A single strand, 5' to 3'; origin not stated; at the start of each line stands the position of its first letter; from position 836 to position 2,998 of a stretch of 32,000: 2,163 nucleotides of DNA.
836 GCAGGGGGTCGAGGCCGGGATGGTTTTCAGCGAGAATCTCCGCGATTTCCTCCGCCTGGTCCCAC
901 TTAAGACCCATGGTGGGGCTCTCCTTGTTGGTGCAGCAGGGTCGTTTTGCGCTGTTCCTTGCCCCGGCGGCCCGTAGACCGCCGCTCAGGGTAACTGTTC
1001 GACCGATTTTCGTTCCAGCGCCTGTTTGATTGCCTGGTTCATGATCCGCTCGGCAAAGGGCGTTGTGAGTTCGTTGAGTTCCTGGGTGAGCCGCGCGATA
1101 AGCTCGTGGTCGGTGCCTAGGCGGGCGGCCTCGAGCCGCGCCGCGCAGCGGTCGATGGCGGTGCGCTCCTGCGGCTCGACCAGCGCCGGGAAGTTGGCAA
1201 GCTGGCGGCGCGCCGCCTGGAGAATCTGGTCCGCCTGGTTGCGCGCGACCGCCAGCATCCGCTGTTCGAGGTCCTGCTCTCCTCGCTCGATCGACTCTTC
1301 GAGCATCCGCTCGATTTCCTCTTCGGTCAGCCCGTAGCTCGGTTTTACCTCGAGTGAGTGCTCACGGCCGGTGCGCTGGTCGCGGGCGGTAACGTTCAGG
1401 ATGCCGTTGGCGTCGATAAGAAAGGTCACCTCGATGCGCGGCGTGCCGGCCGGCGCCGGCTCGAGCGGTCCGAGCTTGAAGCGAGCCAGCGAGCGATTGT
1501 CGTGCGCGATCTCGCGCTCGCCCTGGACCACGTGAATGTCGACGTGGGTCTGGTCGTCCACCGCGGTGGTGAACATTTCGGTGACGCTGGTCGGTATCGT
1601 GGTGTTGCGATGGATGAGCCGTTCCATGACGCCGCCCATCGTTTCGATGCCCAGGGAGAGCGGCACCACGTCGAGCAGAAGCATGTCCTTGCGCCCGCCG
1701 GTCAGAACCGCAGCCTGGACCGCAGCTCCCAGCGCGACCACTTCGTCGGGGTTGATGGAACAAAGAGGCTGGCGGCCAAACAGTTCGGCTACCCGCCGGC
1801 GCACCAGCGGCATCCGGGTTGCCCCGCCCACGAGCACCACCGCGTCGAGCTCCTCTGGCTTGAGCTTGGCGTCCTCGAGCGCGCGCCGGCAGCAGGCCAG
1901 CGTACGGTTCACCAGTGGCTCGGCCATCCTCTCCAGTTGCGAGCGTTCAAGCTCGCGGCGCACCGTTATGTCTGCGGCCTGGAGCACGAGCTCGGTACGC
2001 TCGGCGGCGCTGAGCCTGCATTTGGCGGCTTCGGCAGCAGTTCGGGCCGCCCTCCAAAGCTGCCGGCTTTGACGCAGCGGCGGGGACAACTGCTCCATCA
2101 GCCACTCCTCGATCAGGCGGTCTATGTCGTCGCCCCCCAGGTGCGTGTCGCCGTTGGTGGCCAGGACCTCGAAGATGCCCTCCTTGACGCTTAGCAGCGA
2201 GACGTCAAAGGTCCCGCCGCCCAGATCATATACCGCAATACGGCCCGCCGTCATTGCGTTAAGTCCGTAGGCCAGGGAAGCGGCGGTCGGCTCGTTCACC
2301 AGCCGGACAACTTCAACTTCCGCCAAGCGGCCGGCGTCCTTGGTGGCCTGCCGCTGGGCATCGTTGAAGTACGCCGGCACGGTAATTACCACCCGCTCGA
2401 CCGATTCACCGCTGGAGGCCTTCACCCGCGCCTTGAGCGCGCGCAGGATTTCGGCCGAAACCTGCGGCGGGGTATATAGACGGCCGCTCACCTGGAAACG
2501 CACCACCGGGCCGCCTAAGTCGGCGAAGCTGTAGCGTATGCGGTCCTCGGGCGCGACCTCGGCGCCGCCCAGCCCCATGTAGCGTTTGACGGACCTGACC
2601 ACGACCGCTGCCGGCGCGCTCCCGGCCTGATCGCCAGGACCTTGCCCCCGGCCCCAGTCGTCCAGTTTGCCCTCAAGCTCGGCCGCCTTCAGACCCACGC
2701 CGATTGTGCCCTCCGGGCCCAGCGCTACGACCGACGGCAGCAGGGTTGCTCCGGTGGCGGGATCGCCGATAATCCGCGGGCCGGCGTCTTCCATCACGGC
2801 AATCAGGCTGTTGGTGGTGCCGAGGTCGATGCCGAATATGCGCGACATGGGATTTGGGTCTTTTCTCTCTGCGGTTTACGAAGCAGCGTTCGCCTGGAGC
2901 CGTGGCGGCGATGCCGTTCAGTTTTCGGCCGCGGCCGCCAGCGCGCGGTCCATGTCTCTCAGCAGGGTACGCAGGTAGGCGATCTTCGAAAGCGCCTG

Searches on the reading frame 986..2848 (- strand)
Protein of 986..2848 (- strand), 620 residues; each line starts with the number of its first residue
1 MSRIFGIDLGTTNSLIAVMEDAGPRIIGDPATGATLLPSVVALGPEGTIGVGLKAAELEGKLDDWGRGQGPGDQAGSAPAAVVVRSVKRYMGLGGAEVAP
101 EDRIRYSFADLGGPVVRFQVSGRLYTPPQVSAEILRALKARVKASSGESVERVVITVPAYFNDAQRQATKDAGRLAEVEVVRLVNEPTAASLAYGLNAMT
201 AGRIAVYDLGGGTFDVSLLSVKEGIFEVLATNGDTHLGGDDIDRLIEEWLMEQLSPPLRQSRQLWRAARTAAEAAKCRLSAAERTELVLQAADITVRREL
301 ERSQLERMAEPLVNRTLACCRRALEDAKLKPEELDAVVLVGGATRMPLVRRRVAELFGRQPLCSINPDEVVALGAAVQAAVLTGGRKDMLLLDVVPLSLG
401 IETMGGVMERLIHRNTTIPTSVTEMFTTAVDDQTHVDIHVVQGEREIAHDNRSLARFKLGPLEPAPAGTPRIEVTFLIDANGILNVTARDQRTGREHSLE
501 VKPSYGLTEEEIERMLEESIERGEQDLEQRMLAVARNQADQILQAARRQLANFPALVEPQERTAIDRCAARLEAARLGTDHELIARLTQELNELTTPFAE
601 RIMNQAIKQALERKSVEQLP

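Call 47: search_protein_families(library=pfam, proteins=[window:986-2848:-], max_evalue=0.001)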
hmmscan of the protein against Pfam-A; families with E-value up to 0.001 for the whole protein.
window:986-2848:- (620 aa): 3 families
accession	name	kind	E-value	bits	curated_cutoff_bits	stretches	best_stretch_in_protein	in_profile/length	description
PF00012.26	HSP70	-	3.9e-182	607.1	20.6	1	4-603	1-598/599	Hsp70 protein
PF06723.19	MreB_Mbl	-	2.7e-15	56.5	27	1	130-377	73-317/327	MreB/Mbl protein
PF02782.22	FGGY_C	-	5.2e-05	23.6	27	1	322-381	137-196/198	FGGY family of carbohydrate kinases, C-terminal domain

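Call 58: find_encoding_contigs(protein=window:986-2848:-, flank=10000, max_places=1)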
Protein window:986-2848:- (620 aa): 24 contigs read that carry it; 1 place shown.
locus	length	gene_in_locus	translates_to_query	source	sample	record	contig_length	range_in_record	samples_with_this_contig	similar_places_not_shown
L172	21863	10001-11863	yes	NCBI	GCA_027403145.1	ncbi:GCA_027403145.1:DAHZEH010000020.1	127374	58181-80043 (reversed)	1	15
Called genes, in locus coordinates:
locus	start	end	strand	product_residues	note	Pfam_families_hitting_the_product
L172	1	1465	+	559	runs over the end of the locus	PF00501:AMP-binding, PF13193:AMP-binding_C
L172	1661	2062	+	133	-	PF21758:LpdD_chaperone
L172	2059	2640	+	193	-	PF02441:Flavoprotein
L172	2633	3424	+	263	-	PF00149:Metallophos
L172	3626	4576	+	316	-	PF01040:UbiA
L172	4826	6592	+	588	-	PF05643:GNA1162-like (faint)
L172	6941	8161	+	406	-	PF00155:Aminotran_1_2 (weak), PF00266:Aminotran_5, PF01212:Beta_elim_lyase, PF01041:DegT_DnrJ_EryC1 (weak)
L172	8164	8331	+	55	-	-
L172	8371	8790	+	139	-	PF01592:NifU_N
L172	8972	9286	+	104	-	PF01521:Fe-S_biosyn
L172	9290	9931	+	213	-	-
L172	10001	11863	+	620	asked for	PF00012:HSP70, PF06723:MreB_Mbl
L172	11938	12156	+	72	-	PF04384:Fe-S_assembly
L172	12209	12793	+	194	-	-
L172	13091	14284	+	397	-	PF13472:Lipase_GDSL_2 (weak)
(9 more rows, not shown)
